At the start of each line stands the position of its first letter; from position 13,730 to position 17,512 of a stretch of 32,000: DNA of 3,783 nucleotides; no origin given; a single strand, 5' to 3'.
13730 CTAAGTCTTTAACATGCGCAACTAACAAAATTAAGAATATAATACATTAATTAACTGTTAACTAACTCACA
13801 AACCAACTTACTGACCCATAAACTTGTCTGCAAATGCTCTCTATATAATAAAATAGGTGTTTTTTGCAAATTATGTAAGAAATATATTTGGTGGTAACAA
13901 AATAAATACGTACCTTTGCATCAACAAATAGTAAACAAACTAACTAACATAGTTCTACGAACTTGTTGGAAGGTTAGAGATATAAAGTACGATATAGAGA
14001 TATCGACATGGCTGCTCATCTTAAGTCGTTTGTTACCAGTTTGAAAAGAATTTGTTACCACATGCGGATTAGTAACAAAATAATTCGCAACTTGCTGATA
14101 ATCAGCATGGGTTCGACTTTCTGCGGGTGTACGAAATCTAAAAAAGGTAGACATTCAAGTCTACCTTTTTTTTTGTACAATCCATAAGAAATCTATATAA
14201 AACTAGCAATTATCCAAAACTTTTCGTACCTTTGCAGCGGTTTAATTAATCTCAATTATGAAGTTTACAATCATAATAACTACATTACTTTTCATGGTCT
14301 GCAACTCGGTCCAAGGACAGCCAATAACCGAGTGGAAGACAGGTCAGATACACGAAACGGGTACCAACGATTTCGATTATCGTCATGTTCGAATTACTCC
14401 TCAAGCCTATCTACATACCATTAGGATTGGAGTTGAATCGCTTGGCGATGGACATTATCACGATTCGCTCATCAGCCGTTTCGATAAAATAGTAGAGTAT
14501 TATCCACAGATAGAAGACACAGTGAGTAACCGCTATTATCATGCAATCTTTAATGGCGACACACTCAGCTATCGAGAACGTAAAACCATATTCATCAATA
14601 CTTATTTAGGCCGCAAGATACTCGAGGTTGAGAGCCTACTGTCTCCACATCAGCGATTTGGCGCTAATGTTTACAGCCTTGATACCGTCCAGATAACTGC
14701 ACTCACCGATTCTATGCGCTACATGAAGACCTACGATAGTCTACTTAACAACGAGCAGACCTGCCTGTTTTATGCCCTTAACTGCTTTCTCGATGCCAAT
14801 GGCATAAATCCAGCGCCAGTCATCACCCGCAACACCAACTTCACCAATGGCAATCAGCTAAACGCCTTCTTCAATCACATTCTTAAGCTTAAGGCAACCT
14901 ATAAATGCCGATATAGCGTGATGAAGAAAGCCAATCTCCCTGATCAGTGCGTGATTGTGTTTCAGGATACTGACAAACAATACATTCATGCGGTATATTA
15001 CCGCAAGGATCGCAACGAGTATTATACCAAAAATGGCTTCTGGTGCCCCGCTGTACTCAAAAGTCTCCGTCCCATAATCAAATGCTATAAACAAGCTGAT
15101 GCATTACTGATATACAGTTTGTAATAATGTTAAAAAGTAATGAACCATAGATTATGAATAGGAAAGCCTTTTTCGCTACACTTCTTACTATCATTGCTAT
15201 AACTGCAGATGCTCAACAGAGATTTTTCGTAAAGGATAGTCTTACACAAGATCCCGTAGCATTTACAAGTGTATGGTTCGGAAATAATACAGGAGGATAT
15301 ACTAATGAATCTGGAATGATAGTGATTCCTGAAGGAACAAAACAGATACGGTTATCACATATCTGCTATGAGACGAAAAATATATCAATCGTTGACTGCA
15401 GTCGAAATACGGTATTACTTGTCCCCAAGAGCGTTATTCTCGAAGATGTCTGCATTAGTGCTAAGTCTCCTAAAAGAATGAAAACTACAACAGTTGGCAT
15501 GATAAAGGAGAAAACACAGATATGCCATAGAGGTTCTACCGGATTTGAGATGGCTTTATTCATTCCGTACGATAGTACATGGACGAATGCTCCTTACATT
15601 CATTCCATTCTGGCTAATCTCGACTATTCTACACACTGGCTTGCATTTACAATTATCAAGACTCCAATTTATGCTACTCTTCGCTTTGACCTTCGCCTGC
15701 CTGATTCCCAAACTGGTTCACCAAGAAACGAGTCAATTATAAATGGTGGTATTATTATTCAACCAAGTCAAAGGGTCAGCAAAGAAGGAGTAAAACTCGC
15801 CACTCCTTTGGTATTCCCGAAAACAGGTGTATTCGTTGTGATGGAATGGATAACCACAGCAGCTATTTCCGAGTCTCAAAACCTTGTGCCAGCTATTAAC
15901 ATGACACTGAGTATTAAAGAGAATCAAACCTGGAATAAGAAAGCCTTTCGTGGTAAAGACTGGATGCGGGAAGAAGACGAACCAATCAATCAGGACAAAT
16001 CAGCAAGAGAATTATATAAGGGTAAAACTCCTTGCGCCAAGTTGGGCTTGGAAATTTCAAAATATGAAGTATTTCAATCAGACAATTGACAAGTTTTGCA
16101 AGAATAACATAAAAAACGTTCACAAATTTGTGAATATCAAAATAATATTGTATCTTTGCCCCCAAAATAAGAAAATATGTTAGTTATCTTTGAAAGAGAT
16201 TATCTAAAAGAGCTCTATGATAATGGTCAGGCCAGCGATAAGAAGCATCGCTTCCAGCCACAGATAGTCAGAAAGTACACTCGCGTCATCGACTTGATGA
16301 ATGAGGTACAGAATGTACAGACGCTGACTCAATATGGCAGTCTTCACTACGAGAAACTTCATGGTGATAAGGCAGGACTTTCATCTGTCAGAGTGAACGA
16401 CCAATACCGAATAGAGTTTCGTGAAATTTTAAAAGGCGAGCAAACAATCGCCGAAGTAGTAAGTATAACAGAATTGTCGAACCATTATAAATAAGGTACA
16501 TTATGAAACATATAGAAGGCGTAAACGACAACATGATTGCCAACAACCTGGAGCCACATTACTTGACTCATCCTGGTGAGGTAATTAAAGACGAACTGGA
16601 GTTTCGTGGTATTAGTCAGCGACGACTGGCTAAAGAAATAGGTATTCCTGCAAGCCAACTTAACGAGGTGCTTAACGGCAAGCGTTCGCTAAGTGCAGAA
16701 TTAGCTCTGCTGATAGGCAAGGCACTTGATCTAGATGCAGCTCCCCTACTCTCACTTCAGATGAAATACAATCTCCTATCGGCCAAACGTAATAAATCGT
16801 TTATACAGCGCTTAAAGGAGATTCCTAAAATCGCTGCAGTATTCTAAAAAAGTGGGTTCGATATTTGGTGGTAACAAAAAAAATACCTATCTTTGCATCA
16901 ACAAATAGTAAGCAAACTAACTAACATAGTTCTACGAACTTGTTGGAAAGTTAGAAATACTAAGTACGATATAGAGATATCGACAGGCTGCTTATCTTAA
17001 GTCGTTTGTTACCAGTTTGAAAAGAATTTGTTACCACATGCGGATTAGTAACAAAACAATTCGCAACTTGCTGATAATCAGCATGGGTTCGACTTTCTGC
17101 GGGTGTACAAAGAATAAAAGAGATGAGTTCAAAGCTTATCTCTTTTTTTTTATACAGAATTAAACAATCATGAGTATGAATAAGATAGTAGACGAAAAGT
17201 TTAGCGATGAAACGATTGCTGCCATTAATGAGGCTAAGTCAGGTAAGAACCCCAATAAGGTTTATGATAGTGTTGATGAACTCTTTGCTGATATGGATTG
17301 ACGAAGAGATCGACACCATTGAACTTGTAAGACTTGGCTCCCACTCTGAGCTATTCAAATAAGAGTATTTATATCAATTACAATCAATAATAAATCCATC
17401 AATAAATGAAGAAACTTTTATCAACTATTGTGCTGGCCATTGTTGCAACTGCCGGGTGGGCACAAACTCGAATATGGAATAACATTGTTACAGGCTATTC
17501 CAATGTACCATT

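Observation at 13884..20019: A promoter-plus-sRNA unit repeated three times in direct orientation delimits two cargo cassettes, an integron-like layout with no recombinase in view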

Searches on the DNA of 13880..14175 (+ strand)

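Call 19: search_dna_similar(query=window:13880-14175:+, collection=phages, mode=distant, max_evalue=0.001)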
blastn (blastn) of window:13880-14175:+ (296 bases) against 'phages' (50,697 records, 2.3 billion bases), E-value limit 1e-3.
No match.
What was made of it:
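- Tried and rejected: A BLAST of the unit against phage records found nothing (call 19).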

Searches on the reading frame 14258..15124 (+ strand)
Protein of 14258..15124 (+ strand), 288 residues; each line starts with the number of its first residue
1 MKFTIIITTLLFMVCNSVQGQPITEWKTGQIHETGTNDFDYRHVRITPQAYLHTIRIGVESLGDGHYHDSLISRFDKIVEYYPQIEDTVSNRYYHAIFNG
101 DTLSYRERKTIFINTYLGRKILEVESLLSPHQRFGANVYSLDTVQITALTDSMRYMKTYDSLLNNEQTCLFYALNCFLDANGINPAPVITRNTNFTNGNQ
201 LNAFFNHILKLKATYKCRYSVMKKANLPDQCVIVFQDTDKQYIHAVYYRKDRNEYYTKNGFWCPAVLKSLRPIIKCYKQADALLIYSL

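Call 8: search_protein_families(library=pfam, proteins=[window:14258-15124:+], max_evalue=0.01)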
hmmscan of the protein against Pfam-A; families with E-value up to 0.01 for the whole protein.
window:14258-15124:+ (288 aa): 0 families

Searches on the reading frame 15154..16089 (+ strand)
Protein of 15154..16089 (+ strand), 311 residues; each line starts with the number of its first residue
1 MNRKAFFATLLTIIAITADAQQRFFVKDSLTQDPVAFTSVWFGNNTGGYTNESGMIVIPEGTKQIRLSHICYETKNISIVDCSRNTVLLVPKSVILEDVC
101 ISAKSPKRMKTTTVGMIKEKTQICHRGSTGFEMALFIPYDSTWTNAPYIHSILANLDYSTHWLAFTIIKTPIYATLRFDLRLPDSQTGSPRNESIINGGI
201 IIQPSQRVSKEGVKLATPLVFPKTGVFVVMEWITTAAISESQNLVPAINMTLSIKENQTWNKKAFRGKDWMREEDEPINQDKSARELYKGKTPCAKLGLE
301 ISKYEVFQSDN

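Call 8: search_protein_families(library=pfam, proteins=[window:15154-16089:+], max_evalue=0.01)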
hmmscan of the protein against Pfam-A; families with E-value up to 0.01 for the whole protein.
window:15154-16089:+ (311 aa): 1 family
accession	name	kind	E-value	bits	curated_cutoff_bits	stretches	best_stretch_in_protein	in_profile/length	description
PF13715.12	CarbopepD_reg_2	-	3.3e-05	24.3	32.2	1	26-99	5-86/88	CarboxypepD_reg-like domain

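Call 54: find_encoding_contigs(protein=window:15154-16089:+, flank=6000, max_places=8)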
Protein window:15154-16089:+ (311 aa): 5 contigs read that carry it; 3 places shown.
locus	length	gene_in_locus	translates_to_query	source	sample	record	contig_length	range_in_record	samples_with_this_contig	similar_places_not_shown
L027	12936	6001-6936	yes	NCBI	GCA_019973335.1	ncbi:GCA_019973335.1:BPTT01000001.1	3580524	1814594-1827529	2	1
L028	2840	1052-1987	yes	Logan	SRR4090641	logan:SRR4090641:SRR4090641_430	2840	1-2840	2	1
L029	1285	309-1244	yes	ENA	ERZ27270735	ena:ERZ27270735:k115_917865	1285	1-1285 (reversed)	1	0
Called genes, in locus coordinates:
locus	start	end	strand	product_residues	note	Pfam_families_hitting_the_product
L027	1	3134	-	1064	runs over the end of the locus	PF01807:Zn_ribbon_DnaG, PF08275:DNAG_N, PF13155:Toprim_2, PF13662:Toprim_4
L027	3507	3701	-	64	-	-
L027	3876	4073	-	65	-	PF12728:HTH_17 (weak)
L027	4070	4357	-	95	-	-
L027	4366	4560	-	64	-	-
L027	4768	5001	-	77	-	-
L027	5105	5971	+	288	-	-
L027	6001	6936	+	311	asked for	-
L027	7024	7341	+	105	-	PF05015:HigB-like_toxin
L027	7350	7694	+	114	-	PF01381:HTH_3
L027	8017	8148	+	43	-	-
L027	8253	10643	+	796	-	PF08534:Redoxin (faint), PF13098:Thioredoxin_2 (faint), PF13905:Thioredoxin_8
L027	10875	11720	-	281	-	PF13620:CarboxypepD_reg (faint), PF13715:CarbopepD_reg_2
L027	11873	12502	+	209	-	PF00702:Hydrolase, PF13419:HAD_2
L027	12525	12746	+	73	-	PF14056:DUF4250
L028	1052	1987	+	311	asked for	-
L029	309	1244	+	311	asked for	-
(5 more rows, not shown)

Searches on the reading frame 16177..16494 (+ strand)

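Call 8: search_protein_families(library=pfam, proteins=[window:16177-16494:+], max_evalue=0.01)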
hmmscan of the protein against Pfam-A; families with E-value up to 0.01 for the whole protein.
window:16177-16494:+ (105 aa): 1 family
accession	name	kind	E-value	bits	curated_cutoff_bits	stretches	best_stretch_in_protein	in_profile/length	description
PF05015.19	HigB-like_toxin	-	4.7e-10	40.3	27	1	5-82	3-77/91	RelE-like toxin of type II toxin-antitoxin system HigB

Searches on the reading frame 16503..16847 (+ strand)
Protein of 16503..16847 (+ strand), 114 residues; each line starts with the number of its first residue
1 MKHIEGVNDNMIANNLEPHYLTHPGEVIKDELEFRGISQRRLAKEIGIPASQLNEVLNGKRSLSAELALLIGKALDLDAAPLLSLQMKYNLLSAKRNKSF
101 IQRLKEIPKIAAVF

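Call 8: search_protein_families(library=pfam, proteins=[window:16503-16847:+], max_evalue=0.01)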
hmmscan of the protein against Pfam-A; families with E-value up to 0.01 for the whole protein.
window:16503-16847:+ (114 aa): 7 families
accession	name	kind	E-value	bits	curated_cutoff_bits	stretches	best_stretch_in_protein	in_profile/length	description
PF01381.28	HTH_3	-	7.4e-10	39.2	23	1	32-79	5-52/55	Helix-turn-helix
PF13560.12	HTH_31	-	7.8e-05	23.3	27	1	35-81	13-60/64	Helix-turn-helix domain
PF13443.12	HTH_26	-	8.8e-05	23.1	22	1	32-84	6-59/63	Cro/C1-type HTH DNA-binding domain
PF04218.19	CENP-B_N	-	0.00048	20.1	21.2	1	35-65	21-51/53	CENP-B N-terminal DNA-binding domain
PF12844.13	HTH_19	-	0.00078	19.7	30.2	1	25-66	1-42/64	Helix-turn-helix domain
PF15943.11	YdaS_toxin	-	0.0048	17.1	30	1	38-74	10-46/65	Bacterial toxin YdaS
PF13744.12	HTH_37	-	0.0087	16.3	27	0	24-62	19-57/80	Helix-turn-helix domain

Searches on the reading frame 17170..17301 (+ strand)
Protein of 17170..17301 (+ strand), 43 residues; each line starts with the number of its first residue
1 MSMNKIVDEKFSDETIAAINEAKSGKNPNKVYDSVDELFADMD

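Call 80: search_protein_families(library=pfam, proteins=[window:17170-17301:+], max_evalue=0.05)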
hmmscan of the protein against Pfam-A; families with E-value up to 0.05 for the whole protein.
window:17170-17301:+ (43 aa): 1 family
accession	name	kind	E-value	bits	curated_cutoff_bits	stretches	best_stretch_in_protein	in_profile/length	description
PF07460.16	NUMOD3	-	0.0015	18.8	20.4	1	10-28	3-21/37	NUMOD3 motif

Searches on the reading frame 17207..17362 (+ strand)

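Call 8: search_protein_families(library=pfam, proteins=[window:17207-17362:+], max_evalue=0.01)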
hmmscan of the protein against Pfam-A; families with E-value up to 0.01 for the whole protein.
window:17207-17362:+ (51 aa): 1 family
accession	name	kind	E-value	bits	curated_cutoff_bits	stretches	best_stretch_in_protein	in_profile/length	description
PF15738.11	YafQ_toxin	-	0.00023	21.8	30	1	25-51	63-88/88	Bacterial toxin of type II toxin-antitoxin system, YafQ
